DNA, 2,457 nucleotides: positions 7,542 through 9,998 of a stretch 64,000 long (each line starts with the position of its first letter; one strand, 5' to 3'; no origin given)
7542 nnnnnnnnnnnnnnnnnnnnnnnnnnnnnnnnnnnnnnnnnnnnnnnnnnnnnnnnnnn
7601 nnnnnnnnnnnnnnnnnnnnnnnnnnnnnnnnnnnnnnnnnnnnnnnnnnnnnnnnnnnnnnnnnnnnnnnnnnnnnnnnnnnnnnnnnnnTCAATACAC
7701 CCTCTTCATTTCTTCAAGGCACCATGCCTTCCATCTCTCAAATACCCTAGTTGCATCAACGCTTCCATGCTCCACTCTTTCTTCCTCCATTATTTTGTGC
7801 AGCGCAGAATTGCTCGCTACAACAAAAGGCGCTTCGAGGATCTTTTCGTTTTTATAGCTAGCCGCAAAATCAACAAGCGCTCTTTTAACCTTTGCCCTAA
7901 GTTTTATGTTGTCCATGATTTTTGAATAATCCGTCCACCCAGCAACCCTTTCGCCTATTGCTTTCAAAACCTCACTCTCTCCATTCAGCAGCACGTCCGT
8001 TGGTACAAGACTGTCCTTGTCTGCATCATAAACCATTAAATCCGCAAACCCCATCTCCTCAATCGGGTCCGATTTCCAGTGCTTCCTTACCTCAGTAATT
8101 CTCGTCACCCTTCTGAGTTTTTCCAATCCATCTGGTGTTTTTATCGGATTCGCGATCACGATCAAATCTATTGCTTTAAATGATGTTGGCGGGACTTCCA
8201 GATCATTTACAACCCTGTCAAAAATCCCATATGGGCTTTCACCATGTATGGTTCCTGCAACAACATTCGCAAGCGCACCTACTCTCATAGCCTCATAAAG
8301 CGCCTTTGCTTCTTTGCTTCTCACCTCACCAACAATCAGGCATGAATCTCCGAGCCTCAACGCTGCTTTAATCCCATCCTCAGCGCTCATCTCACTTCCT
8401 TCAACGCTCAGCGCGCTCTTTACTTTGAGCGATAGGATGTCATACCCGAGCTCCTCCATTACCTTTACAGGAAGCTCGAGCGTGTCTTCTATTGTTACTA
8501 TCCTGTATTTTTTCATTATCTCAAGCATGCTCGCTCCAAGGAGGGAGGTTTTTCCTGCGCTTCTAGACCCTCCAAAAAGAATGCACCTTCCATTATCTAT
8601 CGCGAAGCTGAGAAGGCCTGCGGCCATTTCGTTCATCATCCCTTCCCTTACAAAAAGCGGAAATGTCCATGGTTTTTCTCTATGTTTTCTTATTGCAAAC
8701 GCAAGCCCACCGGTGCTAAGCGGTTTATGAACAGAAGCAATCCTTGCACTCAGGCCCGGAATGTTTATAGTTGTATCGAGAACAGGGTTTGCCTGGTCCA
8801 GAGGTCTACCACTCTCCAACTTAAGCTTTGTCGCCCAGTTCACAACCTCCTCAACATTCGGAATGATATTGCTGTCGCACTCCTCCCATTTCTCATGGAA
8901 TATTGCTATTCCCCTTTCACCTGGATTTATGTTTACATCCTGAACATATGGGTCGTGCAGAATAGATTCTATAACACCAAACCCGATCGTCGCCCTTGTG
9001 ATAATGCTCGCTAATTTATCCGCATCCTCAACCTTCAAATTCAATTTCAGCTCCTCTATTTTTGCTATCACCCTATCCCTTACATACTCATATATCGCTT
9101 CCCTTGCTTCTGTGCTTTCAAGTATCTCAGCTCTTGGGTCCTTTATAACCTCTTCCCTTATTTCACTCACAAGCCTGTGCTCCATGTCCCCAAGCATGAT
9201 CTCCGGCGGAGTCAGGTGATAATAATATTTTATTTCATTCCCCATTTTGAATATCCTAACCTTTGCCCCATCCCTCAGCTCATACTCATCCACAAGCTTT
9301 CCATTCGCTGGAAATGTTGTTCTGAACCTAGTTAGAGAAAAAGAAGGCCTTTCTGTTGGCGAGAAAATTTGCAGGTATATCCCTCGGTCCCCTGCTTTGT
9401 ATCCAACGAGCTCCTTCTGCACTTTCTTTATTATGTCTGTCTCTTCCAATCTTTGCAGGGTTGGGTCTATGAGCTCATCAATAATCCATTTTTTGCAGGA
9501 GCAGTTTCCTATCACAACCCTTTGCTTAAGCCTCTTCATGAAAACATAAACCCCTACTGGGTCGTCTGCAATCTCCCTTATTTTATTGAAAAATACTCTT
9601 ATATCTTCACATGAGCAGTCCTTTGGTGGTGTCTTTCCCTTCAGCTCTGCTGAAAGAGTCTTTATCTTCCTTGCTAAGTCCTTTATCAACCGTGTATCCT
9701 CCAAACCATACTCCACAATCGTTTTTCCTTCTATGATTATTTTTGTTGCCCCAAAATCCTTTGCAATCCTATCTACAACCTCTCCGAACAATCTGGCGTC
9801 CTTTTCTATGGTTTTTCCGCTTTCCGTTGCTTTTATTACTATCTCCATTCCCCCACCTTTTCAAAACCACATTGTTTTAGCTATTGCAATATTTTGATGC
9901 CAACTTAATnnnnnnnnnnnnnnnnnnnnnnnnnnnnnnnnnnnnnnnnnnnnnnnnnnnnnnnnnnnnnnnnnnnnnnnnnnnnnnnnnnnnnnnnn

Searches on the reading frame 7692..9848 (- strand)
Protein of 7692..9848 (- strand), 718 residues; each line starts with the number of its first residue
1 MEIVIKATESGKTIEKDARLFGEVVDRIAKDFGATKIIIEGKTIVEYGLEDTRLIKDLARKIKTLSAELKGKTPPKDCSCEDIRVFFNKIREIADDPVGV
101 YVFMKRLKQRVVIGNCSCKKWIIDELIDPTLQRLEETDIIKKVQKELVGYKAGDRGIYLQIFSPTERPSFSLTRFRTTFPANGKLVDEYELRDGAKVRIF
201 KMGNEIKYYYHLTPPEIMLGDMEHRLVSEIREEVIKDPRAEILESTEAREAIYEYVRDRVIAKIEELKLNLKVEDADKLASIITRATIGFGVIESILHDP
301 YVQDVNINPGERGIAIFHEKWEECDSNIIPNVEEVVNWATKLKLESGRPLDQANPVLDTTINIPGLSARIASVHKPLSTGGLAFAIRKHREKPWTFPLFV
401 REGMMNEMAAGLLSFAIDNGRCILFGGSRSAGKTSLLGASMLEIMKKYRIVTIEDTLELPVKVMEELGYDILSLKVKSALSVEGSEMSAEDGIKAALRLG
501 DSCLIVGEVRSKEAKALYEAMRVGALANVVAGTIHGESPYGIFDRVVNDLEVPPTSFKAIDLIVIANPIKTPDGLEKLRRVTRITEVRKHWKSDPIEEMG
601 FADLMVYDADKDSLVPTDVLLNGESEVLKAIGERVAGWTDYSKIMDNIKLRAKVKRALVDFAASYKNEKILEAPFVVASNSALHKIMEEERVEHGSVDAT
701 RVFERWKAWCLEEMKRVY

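Call 13: find_encoding_contigs(protein=window:7692-9848:-, flank=6000, max_places=6)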
Protein window:7692-9848:- (718 aa): 4 contigs read that carry it; 3 places shown.
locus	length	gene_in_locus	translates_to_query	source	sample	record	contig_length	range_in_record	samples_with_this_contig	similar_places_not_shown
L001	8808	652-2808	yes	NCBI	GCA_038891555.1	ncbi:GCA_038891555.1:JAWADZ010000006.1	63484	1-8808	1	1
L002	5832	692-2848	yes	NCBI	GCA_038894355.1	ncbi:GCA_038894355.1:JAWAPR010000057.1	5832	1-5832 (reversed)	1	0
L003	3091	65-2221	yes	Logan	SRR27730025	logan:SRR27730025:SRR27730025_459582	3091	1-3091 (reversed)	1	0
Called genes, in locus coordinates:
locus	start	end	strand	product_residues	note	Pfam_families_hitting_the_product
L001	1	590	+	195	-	PF01535:PPR (weak), PF13041:PPR_2 (weak)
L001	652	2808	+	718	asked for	PF00437:T2SSE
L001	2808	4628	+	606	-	-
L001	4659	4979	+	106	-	-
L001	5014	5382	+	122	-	PF01909:NTP_transf_2, PF18765:Polbeta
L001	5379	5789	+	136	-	PF01934:HepT-like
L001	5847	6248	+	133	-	-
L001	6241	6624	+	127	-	-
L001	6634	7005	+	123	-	-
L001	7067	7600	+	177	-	PF00252:Ribosomal_L16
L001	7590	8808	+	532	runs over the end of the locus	-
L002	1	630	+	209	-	PF12854:PPR_1, PF13041:PPR_2, PF13812:PPR_3 (faint), PF01535:PPR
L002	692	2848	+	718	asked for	PF00437:T2SSE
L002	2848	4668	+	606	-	-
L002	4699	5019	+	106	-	-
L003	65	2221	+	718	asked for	PF00437:T2SSE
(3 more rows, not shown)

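Call 35: search_protein_families(library=pfam, proteins=[window:7692-9848:-], max_evalue=0.001)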
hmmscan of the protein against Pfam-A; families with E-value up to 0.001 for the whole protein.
window:7692-9848:- (718 aa): 1 family
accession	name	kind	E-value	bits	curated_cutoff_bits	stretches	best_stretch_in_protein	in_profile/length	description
PF00437.27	T2SSE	-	1.6e-12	47.2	24.9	1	362-547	86-256/370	Type II/IV secretion system protein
